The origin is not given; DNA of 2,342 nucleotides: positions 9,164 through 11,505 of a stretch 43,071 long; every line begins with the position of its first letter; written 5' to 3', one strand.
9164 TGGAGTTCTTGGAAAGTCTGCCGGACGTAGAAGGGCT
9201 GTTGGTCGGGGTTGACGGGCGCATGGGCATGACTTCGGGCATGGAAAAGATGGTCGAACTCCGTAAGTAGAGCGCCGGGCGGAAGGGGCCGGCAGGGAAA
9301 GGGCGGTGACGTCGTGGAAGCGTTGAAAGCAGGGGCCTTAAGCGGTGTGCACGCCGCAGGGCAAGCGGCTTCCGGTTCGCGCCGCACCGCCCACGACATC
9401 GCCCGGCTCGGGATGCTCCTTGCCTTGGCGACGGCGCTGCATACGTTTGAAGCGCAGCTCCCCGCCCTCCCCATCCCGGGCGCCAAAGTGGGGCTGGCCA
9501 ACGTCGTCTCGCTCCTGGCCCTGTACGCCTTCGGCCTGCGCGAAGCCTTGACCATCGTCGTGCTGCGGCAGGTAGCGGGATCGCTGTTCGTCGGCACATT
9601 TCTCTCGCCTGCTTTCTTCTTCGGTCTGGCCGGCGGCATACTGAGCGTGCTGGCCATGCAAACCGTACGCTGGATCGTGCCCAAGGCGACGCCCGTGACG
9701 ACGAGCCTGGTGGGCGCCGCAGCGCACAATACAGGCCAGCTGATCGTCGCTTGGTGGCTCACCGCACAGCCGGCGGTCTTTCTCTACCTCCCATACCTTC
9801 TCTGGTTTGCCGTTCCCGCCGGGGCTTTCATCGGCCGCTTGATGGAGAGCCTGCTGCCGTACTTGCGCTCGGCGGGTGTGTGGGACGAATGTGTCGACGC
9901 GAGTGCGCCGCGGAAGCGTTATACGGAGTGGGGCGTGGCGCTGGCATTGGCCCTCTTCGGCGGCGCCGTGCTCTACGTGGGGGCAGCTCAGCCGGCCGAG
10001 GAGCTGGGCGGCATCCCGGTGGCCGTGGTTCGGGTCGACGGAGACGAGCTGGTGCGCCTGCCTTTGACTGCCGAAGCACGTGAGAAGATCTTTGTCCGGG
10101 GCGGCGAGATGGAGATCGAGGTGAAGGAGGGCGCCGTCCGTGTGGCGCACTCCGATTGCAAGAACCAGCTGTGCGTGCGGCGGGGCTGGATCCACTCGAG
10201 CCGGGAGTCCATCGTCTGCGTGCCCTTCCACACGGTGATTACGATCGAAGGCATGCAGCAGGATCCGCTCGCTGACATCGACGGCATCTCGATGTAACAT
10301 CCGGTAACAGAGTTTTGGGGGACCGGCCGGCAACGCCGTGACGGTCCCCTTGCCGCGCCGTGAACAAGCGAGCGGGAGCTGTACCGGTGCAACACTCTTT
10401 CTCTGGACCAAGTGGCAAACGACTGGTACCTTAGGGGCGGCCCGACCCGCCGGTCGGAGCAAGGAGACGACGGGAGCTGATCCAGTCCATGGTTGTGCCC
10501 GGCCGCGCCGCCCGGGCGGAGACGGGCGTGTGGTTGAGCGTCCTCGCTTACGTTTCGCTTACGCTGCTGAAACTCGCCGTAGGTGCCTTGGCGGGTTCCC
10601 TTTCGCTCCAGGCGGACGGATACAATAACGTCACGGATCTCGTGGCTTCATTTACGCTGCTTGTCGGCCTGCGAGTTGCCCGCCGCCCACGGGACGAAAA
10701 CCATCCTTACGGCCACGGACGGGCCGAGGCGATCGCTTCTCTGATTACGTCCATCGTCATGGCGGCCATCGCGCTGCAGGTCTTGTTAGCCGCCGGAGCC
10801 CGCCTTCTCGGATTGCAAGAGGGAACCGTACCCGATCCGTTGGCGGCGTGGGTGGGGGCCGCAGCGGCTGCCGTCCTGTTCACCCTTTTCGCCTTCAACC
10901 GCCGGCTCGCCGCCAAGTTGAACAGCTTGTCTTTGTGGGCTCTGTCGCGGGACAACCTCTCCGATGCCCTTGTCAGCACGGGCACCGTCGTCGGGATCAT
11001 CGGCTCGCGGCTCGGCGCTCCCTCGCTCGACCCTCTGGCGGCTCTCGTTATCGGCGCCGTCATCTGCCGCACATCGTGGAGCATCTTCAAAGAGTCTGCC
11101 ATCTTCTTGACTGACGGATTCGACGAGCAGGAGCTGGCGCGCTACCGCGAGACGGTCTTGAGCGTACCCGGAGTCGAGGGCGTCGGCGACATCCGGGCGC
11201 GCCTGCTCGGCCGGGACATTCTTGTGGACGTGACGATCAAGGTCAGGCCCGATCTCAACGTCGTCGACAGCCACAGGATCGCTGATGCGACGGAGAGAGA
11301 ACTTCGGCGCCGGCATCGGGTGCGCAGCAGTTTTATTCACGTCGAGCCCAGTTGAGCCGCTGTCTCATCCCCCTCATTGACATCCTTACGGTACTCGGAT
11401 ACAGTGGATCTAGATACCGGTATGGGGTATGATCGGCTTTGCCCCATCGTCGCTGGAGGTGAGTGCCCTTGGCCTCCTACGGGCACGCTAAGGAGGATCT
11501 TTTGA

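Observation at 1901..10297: Rnf complex embedded in an extended extracytosolic flavinylation cluster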

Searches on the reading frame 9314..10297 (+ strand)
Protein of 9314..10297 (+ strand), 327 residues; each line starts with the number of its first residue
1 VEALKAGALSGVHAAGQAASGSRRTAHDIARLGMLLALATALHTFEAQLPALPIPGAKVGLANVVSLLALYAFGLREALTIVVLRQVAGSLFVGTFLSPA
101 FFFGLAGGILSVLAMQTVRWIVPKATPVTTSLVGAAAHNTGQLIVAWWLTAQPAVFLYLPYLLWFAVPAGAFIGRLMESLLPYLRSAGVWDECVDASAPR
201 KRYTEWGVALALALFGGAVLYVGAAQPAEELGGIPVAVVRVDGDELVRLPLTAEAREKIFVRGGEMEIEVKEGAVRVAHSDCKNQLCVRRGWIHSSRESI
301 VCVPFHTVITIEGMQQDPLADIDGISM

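Call 3: search_protein_families(library=pfam, proteins=[window:9314-10297:+], max_evalue=0.01)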
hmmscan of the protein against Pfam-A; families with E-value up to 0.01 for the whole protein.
window:9314-10297:+ (327 aa): 3 families
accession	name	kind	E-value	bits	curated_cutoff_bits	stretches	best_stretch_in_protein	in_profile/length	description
PF07456.16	Hpre_diP_synt_I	-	2.9e-39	134.9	30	1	35-178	1-145/147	Heptaprenyl diphosphate synthase component I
PF07009.16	NusG_II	-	1.2e-21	77.3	29.6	1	229-314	18-106/107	NusG domain II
PF12822.12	ECF_trnsprt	-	0.0003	21.3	30.7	1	28-168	2-152/169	ECF transporter, substrate-specific component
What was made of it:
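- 9314..10297 (+): eetB-eetA fusion. The N-terminal part is an ECF-S-like membrane domain (PF07456), followed by one further transmembrane helix and a NusG_II/DUF1312 beta domain (PF07009). It is the predicted FAD-export substrate subunit. Pfam (call 3).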

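Call 24: search_protein_families(library=ncbifam, proteins=[window:9314-10297:+], max_evalue=0.001)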
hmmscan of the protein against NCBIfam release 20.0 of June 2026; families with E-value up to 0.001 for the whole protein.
window:9314-10297:+ (327 aa): 0 families

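Call 42: find_homologous_proteins(query=window:9314-10297:+)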
Query window:9314-10297:+ (327 aa): 32 proteins with E <= 0.001 among 8000 candidates.
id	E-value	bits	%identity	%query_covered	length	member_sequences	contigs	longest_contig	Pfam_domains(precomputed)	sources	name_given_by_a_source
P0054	2.9e-208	708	100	100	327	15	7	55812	PF07456.17,PF07009.17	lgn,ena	-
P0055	3.2e-172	590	85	100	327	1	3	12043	PF07456.17,PF07009.17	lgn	-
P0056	4.5e-172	589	86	100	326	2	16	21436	PF07456.17,PF07009.17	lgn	-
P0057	1.2e-160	552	77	100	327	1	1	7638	PF07456.17,PF07009.17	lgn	-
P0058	2.5e-158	544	77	96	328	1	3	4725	PF07456.17,PF07009.17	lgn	-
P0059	4.2e-156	537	78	94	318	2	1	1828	PF07456.17,PF07009.17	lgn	-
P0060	8.3e-144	497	74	96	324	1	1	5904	PF07456.17,PF07009.17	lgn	-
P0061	3.1e-143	495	73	93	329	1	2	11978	PF07456.17,PF07009.17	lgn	-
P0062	1.4e-142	492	74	94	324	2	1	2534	PF07456.17,PF07009.17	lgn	-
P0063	1.1e-140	486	68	97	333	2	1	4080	PF07456.17,PF07009.17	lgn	-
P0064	4.4e-135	468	71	93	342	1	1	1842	PF07456.17,PF07009.17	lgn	-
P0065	5.7e-128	445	68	92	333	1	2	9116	PF07456.17,PF07009.17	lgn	-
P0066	1.3e-111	391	58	99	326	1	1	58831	PF07456.17,PF07009.17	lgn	-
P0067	1.1e-108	381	60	94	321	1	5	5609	PF07456.17,PF07009.17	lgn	-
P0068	1.9e-106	374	60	93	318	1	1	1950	PF07456.17,PF07009.17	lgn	-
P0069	1.3e-100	355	55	91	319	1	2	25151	PF07456.17,PF07009.17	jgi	jgi:heptaprenyl diphosphate synthase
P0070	1.1e-79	286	49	93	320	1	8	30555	PF07456.17,PF07009.17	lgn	-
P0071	2.7e-78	281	51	91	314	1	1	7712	PF07456.17,PF07009.17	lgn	-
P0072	1.3e-77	279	48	91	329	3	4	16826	PF07456.17,PF07009.17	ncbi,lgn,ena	-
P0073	3.3e-77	278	49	91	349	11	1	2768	PF07456.17,PF07009.17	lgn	-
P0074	5.7e-75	270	50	93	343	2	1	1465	PF07456.17,PF07009.17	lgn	-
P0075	3.3e-73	265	47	92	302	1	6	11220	PF07456.17,PF07009.17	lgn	-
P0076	1.1e-71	260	49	92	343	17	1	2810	PF07456.17,PF07009.17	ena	-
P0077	9.7e-71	256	46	88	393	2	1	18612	PF07456.17,PF07009.17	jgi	-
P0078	1.2e-70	256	49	92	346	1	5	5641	PF07456.17,PF07009.17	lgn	-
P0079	1.7e-70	256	46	92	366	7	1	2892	PF07456.17,PF07009.17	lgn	-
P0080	4.3e-68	248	45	99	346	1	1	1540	PF07456.17,PF07009.17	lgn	-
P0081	7.2e-68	247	61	51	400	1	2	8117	PF07456.17,PF07009.17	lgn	-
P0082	1.2e-67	246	47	90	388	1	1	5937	PF07456.17,PF07009.17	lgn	-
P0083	1.7e-65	239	45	90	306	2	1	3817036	PF07456.17,PF07009.17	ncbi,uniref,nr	ncbi:heptaprenyl diphosphate synthase [Limnochorda pilosa]|uniref:Heptaprenyl diphosphate synthase n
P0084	1.7e-12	65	37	50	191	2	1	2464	PF07456.17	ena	-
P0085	6.4e-12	63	35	42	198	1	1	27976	PF07456.17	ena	-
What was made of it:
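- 9314..10297 (+): Thirty fused homologues were found, including one in Limnochorda pilosa (call 42).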

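Call 43: find_encoding_contigs(protein=P0083, flank=10000, max_places=1)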
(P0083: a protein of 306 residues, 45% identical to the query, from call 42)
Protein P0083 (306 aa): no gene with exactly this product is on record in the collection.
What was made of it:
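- Tried and rejected: The look-up of the Limnochorda pilosa EetBA gene failed (call 43).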

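Call 44: find_encoding_contigs(protein=P0066, flank=10000, max_places=1)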
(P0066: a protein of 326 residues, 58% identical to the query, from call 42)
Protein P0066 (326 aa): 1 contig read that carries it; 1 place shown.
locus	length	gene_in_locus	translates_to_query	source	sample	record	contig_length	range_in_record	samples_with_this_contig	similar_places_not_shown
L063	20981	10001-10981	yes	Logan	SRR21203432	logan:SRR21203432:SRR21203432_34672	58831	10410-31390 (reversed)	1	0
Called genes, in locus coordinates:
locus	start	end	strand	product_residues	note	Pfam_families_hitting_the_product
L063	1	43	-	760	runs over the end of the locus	PF01855:POR_N, PF17147:PFOR_II, PF02775:TPP_enzyme_C (weak)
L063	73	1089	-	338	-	PF01558:POR, PF12797:Fer4_2 (faint), PF12837:Fer4_6 (faint), PF13187:Fer4_9 (faint), PF13237:Fer4_10 (weak), PF14697:Fer4_21, PF12838:Fer4_7, PF00037:Fer4 (weak)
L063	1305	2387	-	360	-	PF00926:DHBP_synthase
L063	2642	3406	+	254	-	PF04205:FMN_bind (weak)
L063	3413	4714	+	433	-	PF13375:RnfC_N, PF01512:Complex1_51K, PF10531:SLBB (weak), PF12838:Fer4_7, PF13183:Fer4_8 (faint), PF13187:Fer4_9 (weak), PF13237:Fer4_10 (weak), PF13534:Fer4_17 (weak)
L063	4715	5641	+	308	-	PF03116:NQR2_RnfD_RnfE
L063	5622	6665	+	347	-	PF04205:FMN_bind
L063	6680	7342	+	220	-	PF02508:Rnf-Nqr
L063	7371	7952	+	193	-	PF02508:Rnf-Nqr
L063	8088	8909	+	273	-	PF04060:FeS, PF12838:Fer4_7 (weak), PF14697:Fer4_21, PF00037:Fer4, PF12838:Fer4_7, PF13187:Fer4_9, PF14697:Fer4_21, PF00037:Fer4, +9 more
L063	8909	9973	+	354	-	PF02424:ApbE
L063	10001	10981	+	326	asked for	PF07456:Hpre_diP_synt_I, PF07009:NusG_II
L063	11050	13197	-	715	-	PF03372:Exo_endo_phos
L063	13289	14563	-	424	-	PF01547:SBP_bac_1, PF13416:SBP_bac_8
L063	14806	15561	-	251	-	PF02361:CbiQ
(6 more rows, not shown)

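Call 57: find_encoding_contigs(protein=P0069, flank=10000, max_places=1)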
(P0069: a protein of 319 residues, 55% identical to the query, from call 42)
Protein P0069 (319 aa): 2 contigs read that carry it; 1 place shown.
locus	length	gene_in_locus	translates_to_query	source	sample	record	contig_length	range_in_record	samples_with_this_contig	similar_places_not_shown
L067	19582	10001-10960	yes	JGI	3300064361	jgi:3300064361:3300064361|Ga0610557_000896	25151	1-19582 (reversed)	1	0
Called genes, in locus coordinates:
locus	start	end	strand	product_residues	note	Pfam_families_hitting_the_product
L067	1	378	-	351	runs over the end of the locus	PF01558:POR, PF12837:Fer4_6 (weak), PF13237:Fer4_10 (weak), PF12838:Fer4_7, PF13183:Fer4_8 (weak), PF13187:Fer4_9, PF14697:Fer4_21, PF00037:Fer4 (weak), +5 more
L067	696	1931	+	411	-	PF04055:Radical_SAM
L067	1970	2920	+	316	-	PF04205:FMN_bind (weak)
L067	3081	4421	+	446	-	PF13375:RnfC_N, PF01512:Complex1_51K, PF10531:SLBB (weak), PF12838:Fer4_7, PF13183:Fer4_8, PF13187:Fer4_9, PF13237:Fer4_10, PF13534:Fer4_17 (weak), +4 more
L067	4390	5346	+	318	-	PF03116:NQR2_RnfD_RnfE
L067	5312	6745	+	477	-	PF04205:FMN_bind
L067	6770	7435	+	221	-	PF02508:Rnf-Nqr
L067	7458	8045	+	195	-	PF02508:Rnf-Nqr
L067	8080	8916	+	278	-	PF04060:FeS, PF13237:Fer4_10 (weak), PF12838:Fer4_7, PF13187:Fer4_9 (weak), PF14697:Fer4_21 (weak), PF00037:Fer4, PF12838:Fer4_7, PF00037:Fer4, +10 more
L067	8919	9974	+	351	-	PF02424:ApbE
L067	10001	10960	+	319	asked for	PF07456:Hpre_diP_synt_I, PF07009:NusG_II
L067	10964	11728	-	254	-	PF02361:CbiQ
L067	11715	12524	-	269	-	PF13175:AAA_15 (faint), PF13555:AAA_29 (weak), PF00005:ABC_tran, PF13304:AAA_21 (weak)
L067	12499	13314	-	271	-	PF00005:ABC_tran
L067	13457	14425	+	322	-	PF04229:GrpB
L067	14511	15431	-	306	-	PF02729:OTCace_N, PF00185:OTCace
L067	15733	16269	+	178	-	PF01923:Cob_adeno_trans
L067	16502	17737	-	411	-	PF12832:MFS_1_like (weak), PF00083:Sugar_tr, PF07690:MFS_1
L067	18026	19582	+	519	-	?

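Call 58: find_encoding_contigs(protein=P0070, flank=10000, max_places=1)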
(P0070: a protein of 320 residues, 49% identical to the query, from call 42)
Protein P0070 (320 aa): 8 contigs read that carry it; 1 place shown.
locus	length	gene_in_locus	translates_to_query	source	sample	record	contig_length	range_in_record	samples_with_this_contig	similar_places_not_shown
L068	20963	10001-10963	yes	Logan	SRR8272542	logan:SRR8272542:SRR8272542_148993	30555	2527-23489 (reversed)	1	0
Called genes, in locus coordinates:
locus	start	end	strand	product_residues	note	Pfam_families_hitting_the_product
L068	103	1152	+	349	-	PF02826:2-Hacid_dh_C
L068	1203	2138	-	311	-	PF01226:Form_Nir_trans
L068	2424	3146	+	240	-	PF04205:FMN_bind (faint)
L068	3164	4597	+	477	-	PF13375:RnfC_N, PF01512:Complex1_51K, PF17179:Fer4_22 (faint), PF00037:Fer4 (faint), PF12838:Fer4_7, PF13187:Fer4_9 (weak), PF13237:Fer4_10 (weak), PF13534:Fer4_17 (weak)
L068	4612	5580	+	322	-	PF03116:NQR2_RnfD_RnfE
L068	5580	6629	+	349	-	PF04205:FMN_bind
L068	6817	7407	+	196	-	PF02508:Rnf-Nqr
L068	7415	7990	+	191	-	PF02508:Rnf-Nqr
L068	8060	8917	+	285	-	PF04060:FeS, PF12838:Fer4_7, PF13187:Fer4_9, PF14697:Fer4_21, PF00037:Fer4, PF12837:Fer4_6, PF12838:Fer4_7, PF13187:Fer4_9, +7 more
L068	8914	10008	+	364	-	PF02424:ApbE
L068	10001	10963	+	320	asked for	PF07456:Hpre_diP_synt_I, PF07009:NusG_II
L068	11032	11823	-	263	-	PF02361:CbiQ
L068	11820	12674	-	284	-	PF00005:ABC_tran, PF02463:SMC_N, PF13555:AAA_29 (weak), PF13304:AAA_21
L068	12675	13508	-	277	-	PF00005:ABC_tran, PF13304:AAA_21 (faint)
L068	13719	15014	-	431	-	PF04235:DUF418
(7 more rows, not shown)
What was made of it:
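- The di-FMN gene is the first gene of the operon and keeps tight spacing with rnfC in relatives (calls 44, 58).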

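Call 59: find_encoding_contigs(protein=P0077, flank=10000, max_places=1)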
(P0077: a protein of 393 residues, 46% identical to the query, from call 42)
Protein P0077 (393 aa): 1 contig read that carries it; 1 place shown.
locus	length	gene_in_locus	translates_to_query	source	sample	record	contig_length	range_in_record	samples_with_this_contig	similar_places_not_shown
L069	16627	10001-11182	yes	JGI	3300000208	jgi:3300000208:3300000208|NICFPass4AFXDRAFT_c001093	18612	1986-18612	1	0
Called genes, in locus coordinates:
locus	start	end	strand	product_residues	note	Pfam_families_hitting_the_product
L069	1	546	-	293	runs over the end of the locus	-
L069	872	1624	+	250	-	PF01261:AP_endonuc_2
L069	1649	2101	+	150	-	PF05025:RbsD_FucU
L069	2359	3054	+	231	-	PF04205:FMN_bind (weak)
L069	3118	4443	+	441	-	PF13375:RnfC_N, PF01512:Complex1_51K, PF00037:Fer4 (faint), PF12838:Fer4_7, PF13237:Fer4_10, PF13183:Fer4_8 (weak), PF13187:Fer4_9 (weak), PF13534:Fer4_17 (weak)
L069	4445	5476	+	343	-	PF03116:NQR2_RnfD_RnfE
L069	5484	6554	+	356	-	PF04205:FMN_bind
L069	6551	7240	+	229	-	PF02508:Rnf-Nqr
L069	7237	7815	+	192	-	PF02508:Rnf-Nqr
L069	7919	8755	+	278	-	PF04060:FeS, PF12838:Fer4_7, PF13187:Fer4_9, PF14697:Fer4_21 (weak), PF00037:Fer4 (weak), PF12837:Fer4_6 (weak), PF12838:Fer4_7, PF00037:Fer4, +11 more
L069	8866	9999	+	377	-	PF02424:ApbE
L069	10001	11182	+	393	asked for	PF07456:Hpre_diP_synt_I, PF07009:NusG_II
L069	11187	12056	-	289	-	PF02361:CbiQ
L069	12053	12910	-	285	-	PF13481:AAA_25 (faint), PF02463:SMC_N (weak), PF00005:ABC_tran, PF13304:AAA_21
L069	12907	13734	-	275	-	PF00005:ABC_tran, PF13304:AAA_21 (faint)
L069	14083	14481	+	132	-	PF14340:DUF4395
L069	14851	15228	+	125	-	-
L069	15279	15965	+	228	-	PF13030:DUF3891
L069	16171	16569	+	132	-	PF00011:HSP20, PF17886:ArsA_HSP20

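Call 67: search_solved_structures(query=A4, max_evalue=1)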
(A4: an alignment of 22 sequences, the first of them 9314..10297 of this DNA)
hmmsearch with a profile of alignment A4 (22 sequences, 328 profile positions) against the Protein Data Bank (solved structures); distinct sequences matched with E-value up to 1: 5.
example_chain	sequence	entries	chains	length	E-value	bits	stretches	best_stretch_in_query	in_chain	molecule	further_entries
4esn_A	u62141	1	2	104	2.1e-15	59.9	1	237-325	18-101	hypothetical protein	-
4obi_A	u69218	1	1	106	1.9e-12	50.2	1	230-319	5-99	Uncharacterized protein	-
2kpp_A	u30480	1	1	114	2.5e-11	46.5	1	234-324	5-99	Lin0431 protein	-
3ld7_A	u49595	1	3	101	8.9e-11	44.7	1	234-320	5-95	Lin0431 protein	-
1m1g_A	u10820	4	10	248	0.0057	19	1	233-308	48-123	Transcription antitermination protein nusG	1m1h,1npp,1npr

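Call 73: predict_structure(alignment_id=A4)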
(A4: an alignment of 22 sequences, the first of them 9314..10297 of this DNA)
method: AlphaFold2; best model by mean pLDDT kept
length: 327 residues; sequences in the alignment: 22
mean_pLDDT: 76.7   pTM: 0.59
mean pLDDT of the five models: 76.7, 76.5, 74.7, 73.2, 72.5
residues with pLDDT >= 90: 55; 70-90: 189; 50-70: 41; < 50: 42
segments of 3 or more residues with pLDDT < 50: 1-20, 227-232, 315-327
pLDDT, mean of each block of 10 residues (from residue 1): 42 39 68 87 78 58 87 91 92 87 92 94 88 92 87 81 86 88 77 54 78 82 59 70 82 85 85 86 71 79 83 55 35
secondary structure, 60 per line:
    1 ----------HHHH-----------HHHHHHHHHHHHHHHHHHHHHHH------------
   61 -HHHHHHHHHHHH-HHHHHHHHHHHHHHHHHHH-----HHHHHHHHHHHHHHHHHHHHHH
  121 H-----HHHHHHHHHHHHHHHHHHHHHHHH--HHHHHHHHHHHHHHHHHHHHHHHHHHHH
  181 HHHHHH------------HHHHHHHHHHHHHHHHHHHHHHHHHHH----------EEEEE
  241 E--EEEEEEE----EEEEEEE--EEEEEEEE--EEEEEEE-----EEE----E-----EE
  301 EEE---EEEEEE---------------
elements in order: H11-14 H26-48 H62-73 H75-93 H99-121 H127-150 H153-186 H199-225 E236-241 E244-250 E255-261 E264-271 E274-280 E286-288 E299-303 E307-312

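Call 75: fold_search(model_id=the predicted structure, library=pdb)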
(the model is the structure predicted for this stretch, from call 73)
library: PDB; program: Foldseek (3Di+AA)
matches with E <= 10: 558; with E <= 0.001: 7
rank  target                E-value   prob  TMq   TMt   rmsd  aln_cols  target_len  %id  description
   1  4esn_A                5.0e-05  1.00  0.22  0.82   2.4        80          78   30  Crystal structure of a DUF1312 family protein (RUMGNA_02503) from Ruminococcus gnavus ATCC 29149 at 2.20 A resolution (released 2012-06-20)
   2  4esn_B                8.1e-05  1.00  0.22  0.82   2.4        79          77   30  Crystal structure of a DUF1312 family protein (RUMGNA_02503) from Ruminococcus gnavus ATCC 29149 at 2.20 A resolution (released 2012-06-20)
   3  1npp_B                7.2e-04  1.00  0.22  0.29   2.0        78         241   23  CRYSTAL STRUCTURE OF AQUIFEX AEOLICUS NUSG IN P2(1) (released 2003-03-11)
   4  1npp_D                7.6e-04  1.00  0.22  0.30   2.0        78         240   23  CRYSTAL STRUCTURE OF AQUIFEX AEOLICUS NUSG IN P2(1) (released 2003-03-11)
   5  4obi                  8.4e-04  1.00  0.23  0.78   2.4        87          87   31  Crystal structure of a DUF1312 family protein (EF3258) from Enterococcus faecalis V583 at 1.73 A resolution (released 2014-02-12)
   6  3ld7_B                9.7e-04  1.00  0.23  0.79   2.3        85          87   24  Crystal structure of the Lin0431 protein from Listeria innocua, Northeast Structural Genomics Consortium Target LkR112 (released 2010-01-26)
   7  2kpp_MODEL_1_A        9.7e-04  1.00  0.23  0.61   8.7       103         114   24  Solution NMR structure of Lin0431 protein from Listeria innocua. Northeast Structural Genomics Consortium Targ (released 2010-02-23)
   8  1m1g_A                1.1e-03  1.00  0.23  0.31   4.5        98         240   20  Crystal Structure of Aquifex aeolicus N-utilization substance G (NusG), Space Group P2(1) (released 2003-02-04)
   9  1m1h                  1.4e-03  1.00  0.22  0.38   2.0        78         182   23  Crystal structure of Aquifex aeolicus N-utilization substance G (NusG), Space group I222 (released 2003-02-04)
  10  3ld7_A                2.1e-03  1.00  0.22  0.76   2.1        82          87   23  Crystal structure of the Lin0431 protein from Listeria innocua, Northeast Structural Genomics Consortium Target LkR112 (released 2010-01-26)
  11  1m1g_C                3.2e-03  1.00  0.22  0.29   2.0        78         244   23  Crystal Structure of Aquifex aeolicus N-utilization substance G (NusG), Space Group P2(1) (released 2003-02-04)
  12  1npp_C                3.2e-03  1.00  0.23  0.31   3.5        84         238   21  CRYSTAL STRUCTURE OF AQUIFEX AEOLICUS NUSG IN P2(1) (released 2003-03-11)
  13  1m1g_D                3.9e-03  1.00  0.22  0.30   2.0        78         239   23  Crystal Structure of Aquifex aeolicus N-utilization substance G (NusG), Space Group P2(1) (released 2003-02-04)
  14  1m1g_B                4.3e-03  1.00  0.22  0.29   2.0        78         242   23  Crystal Structure of Aquifex aeolicus N-utilization substance G (NusG), Space Group P2(1) (released 2003-02-04)
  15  3p5n_A                9.0e-03  1.00  0.38  0.68   4.3       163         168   19  Structure and mechanism of the S component of a bacterial ECF transporter (released 2010-11-03)
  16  5kc0                  1.2e-02  1.00  0.37  0.66   4.2       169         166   14  Crystal structure of TmRibU, hexagonal crystal form (released 2016-06-29)
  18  5kbw_A                1.3e-02  1.00  0.36  0.62   4.8       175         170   14  Crystal structure of TmRibU, the riboflavin-binding S subunit from the Thermotoga maritima ECF transporter (released 2016-06-29)
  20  5kbw_B                1.7e-02  1.00  0.40  0.70   3.5       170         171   15  Crystal structure of TmRibU, the riboflavin-binding S subunit from the Thermotoga maritima ECF transporter (released 2016-06-29)
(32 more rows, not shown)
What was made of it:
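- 9314..10297 (+): In the AF2 model the N-terminal part resembles RibU 3p5n/5kbw (TM 0.66-0.70) and the C-terminal part resembles 4esn/3ld7 (calls 73, 75, 67).
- On EetB/EetA ECF-type FAD exporter: The AF2 model (pLDDT 76.7) matches RibU 3p5n, 5kbw and 5kc0 with target TM-scores of 0.66-0.70 (calls 73, 75).
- The EetBA model has an ECF-S fold closest to RibU (call 75).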

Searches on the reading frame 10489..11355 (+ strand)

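Call 35: search_protein_families(library=pfam, proteins=[window:10489-11355:+], max_evalue=0.00001)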
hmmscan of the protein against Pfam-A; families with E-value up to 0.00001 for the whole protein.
window:10489-11355:+ (288 aa): 2 families
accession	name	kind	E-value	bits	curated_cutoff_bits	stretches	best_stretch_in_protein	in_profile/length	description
PF01545.26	Cation_efflux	-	1.9e-42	145.7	26.6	1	14-204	1-194/198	Cation efflux family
PF16916.11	ZT_dimer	-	1.4e-19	70.3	26.7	1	212-287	2-77/78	Dimerisation domain of Zinc Transporter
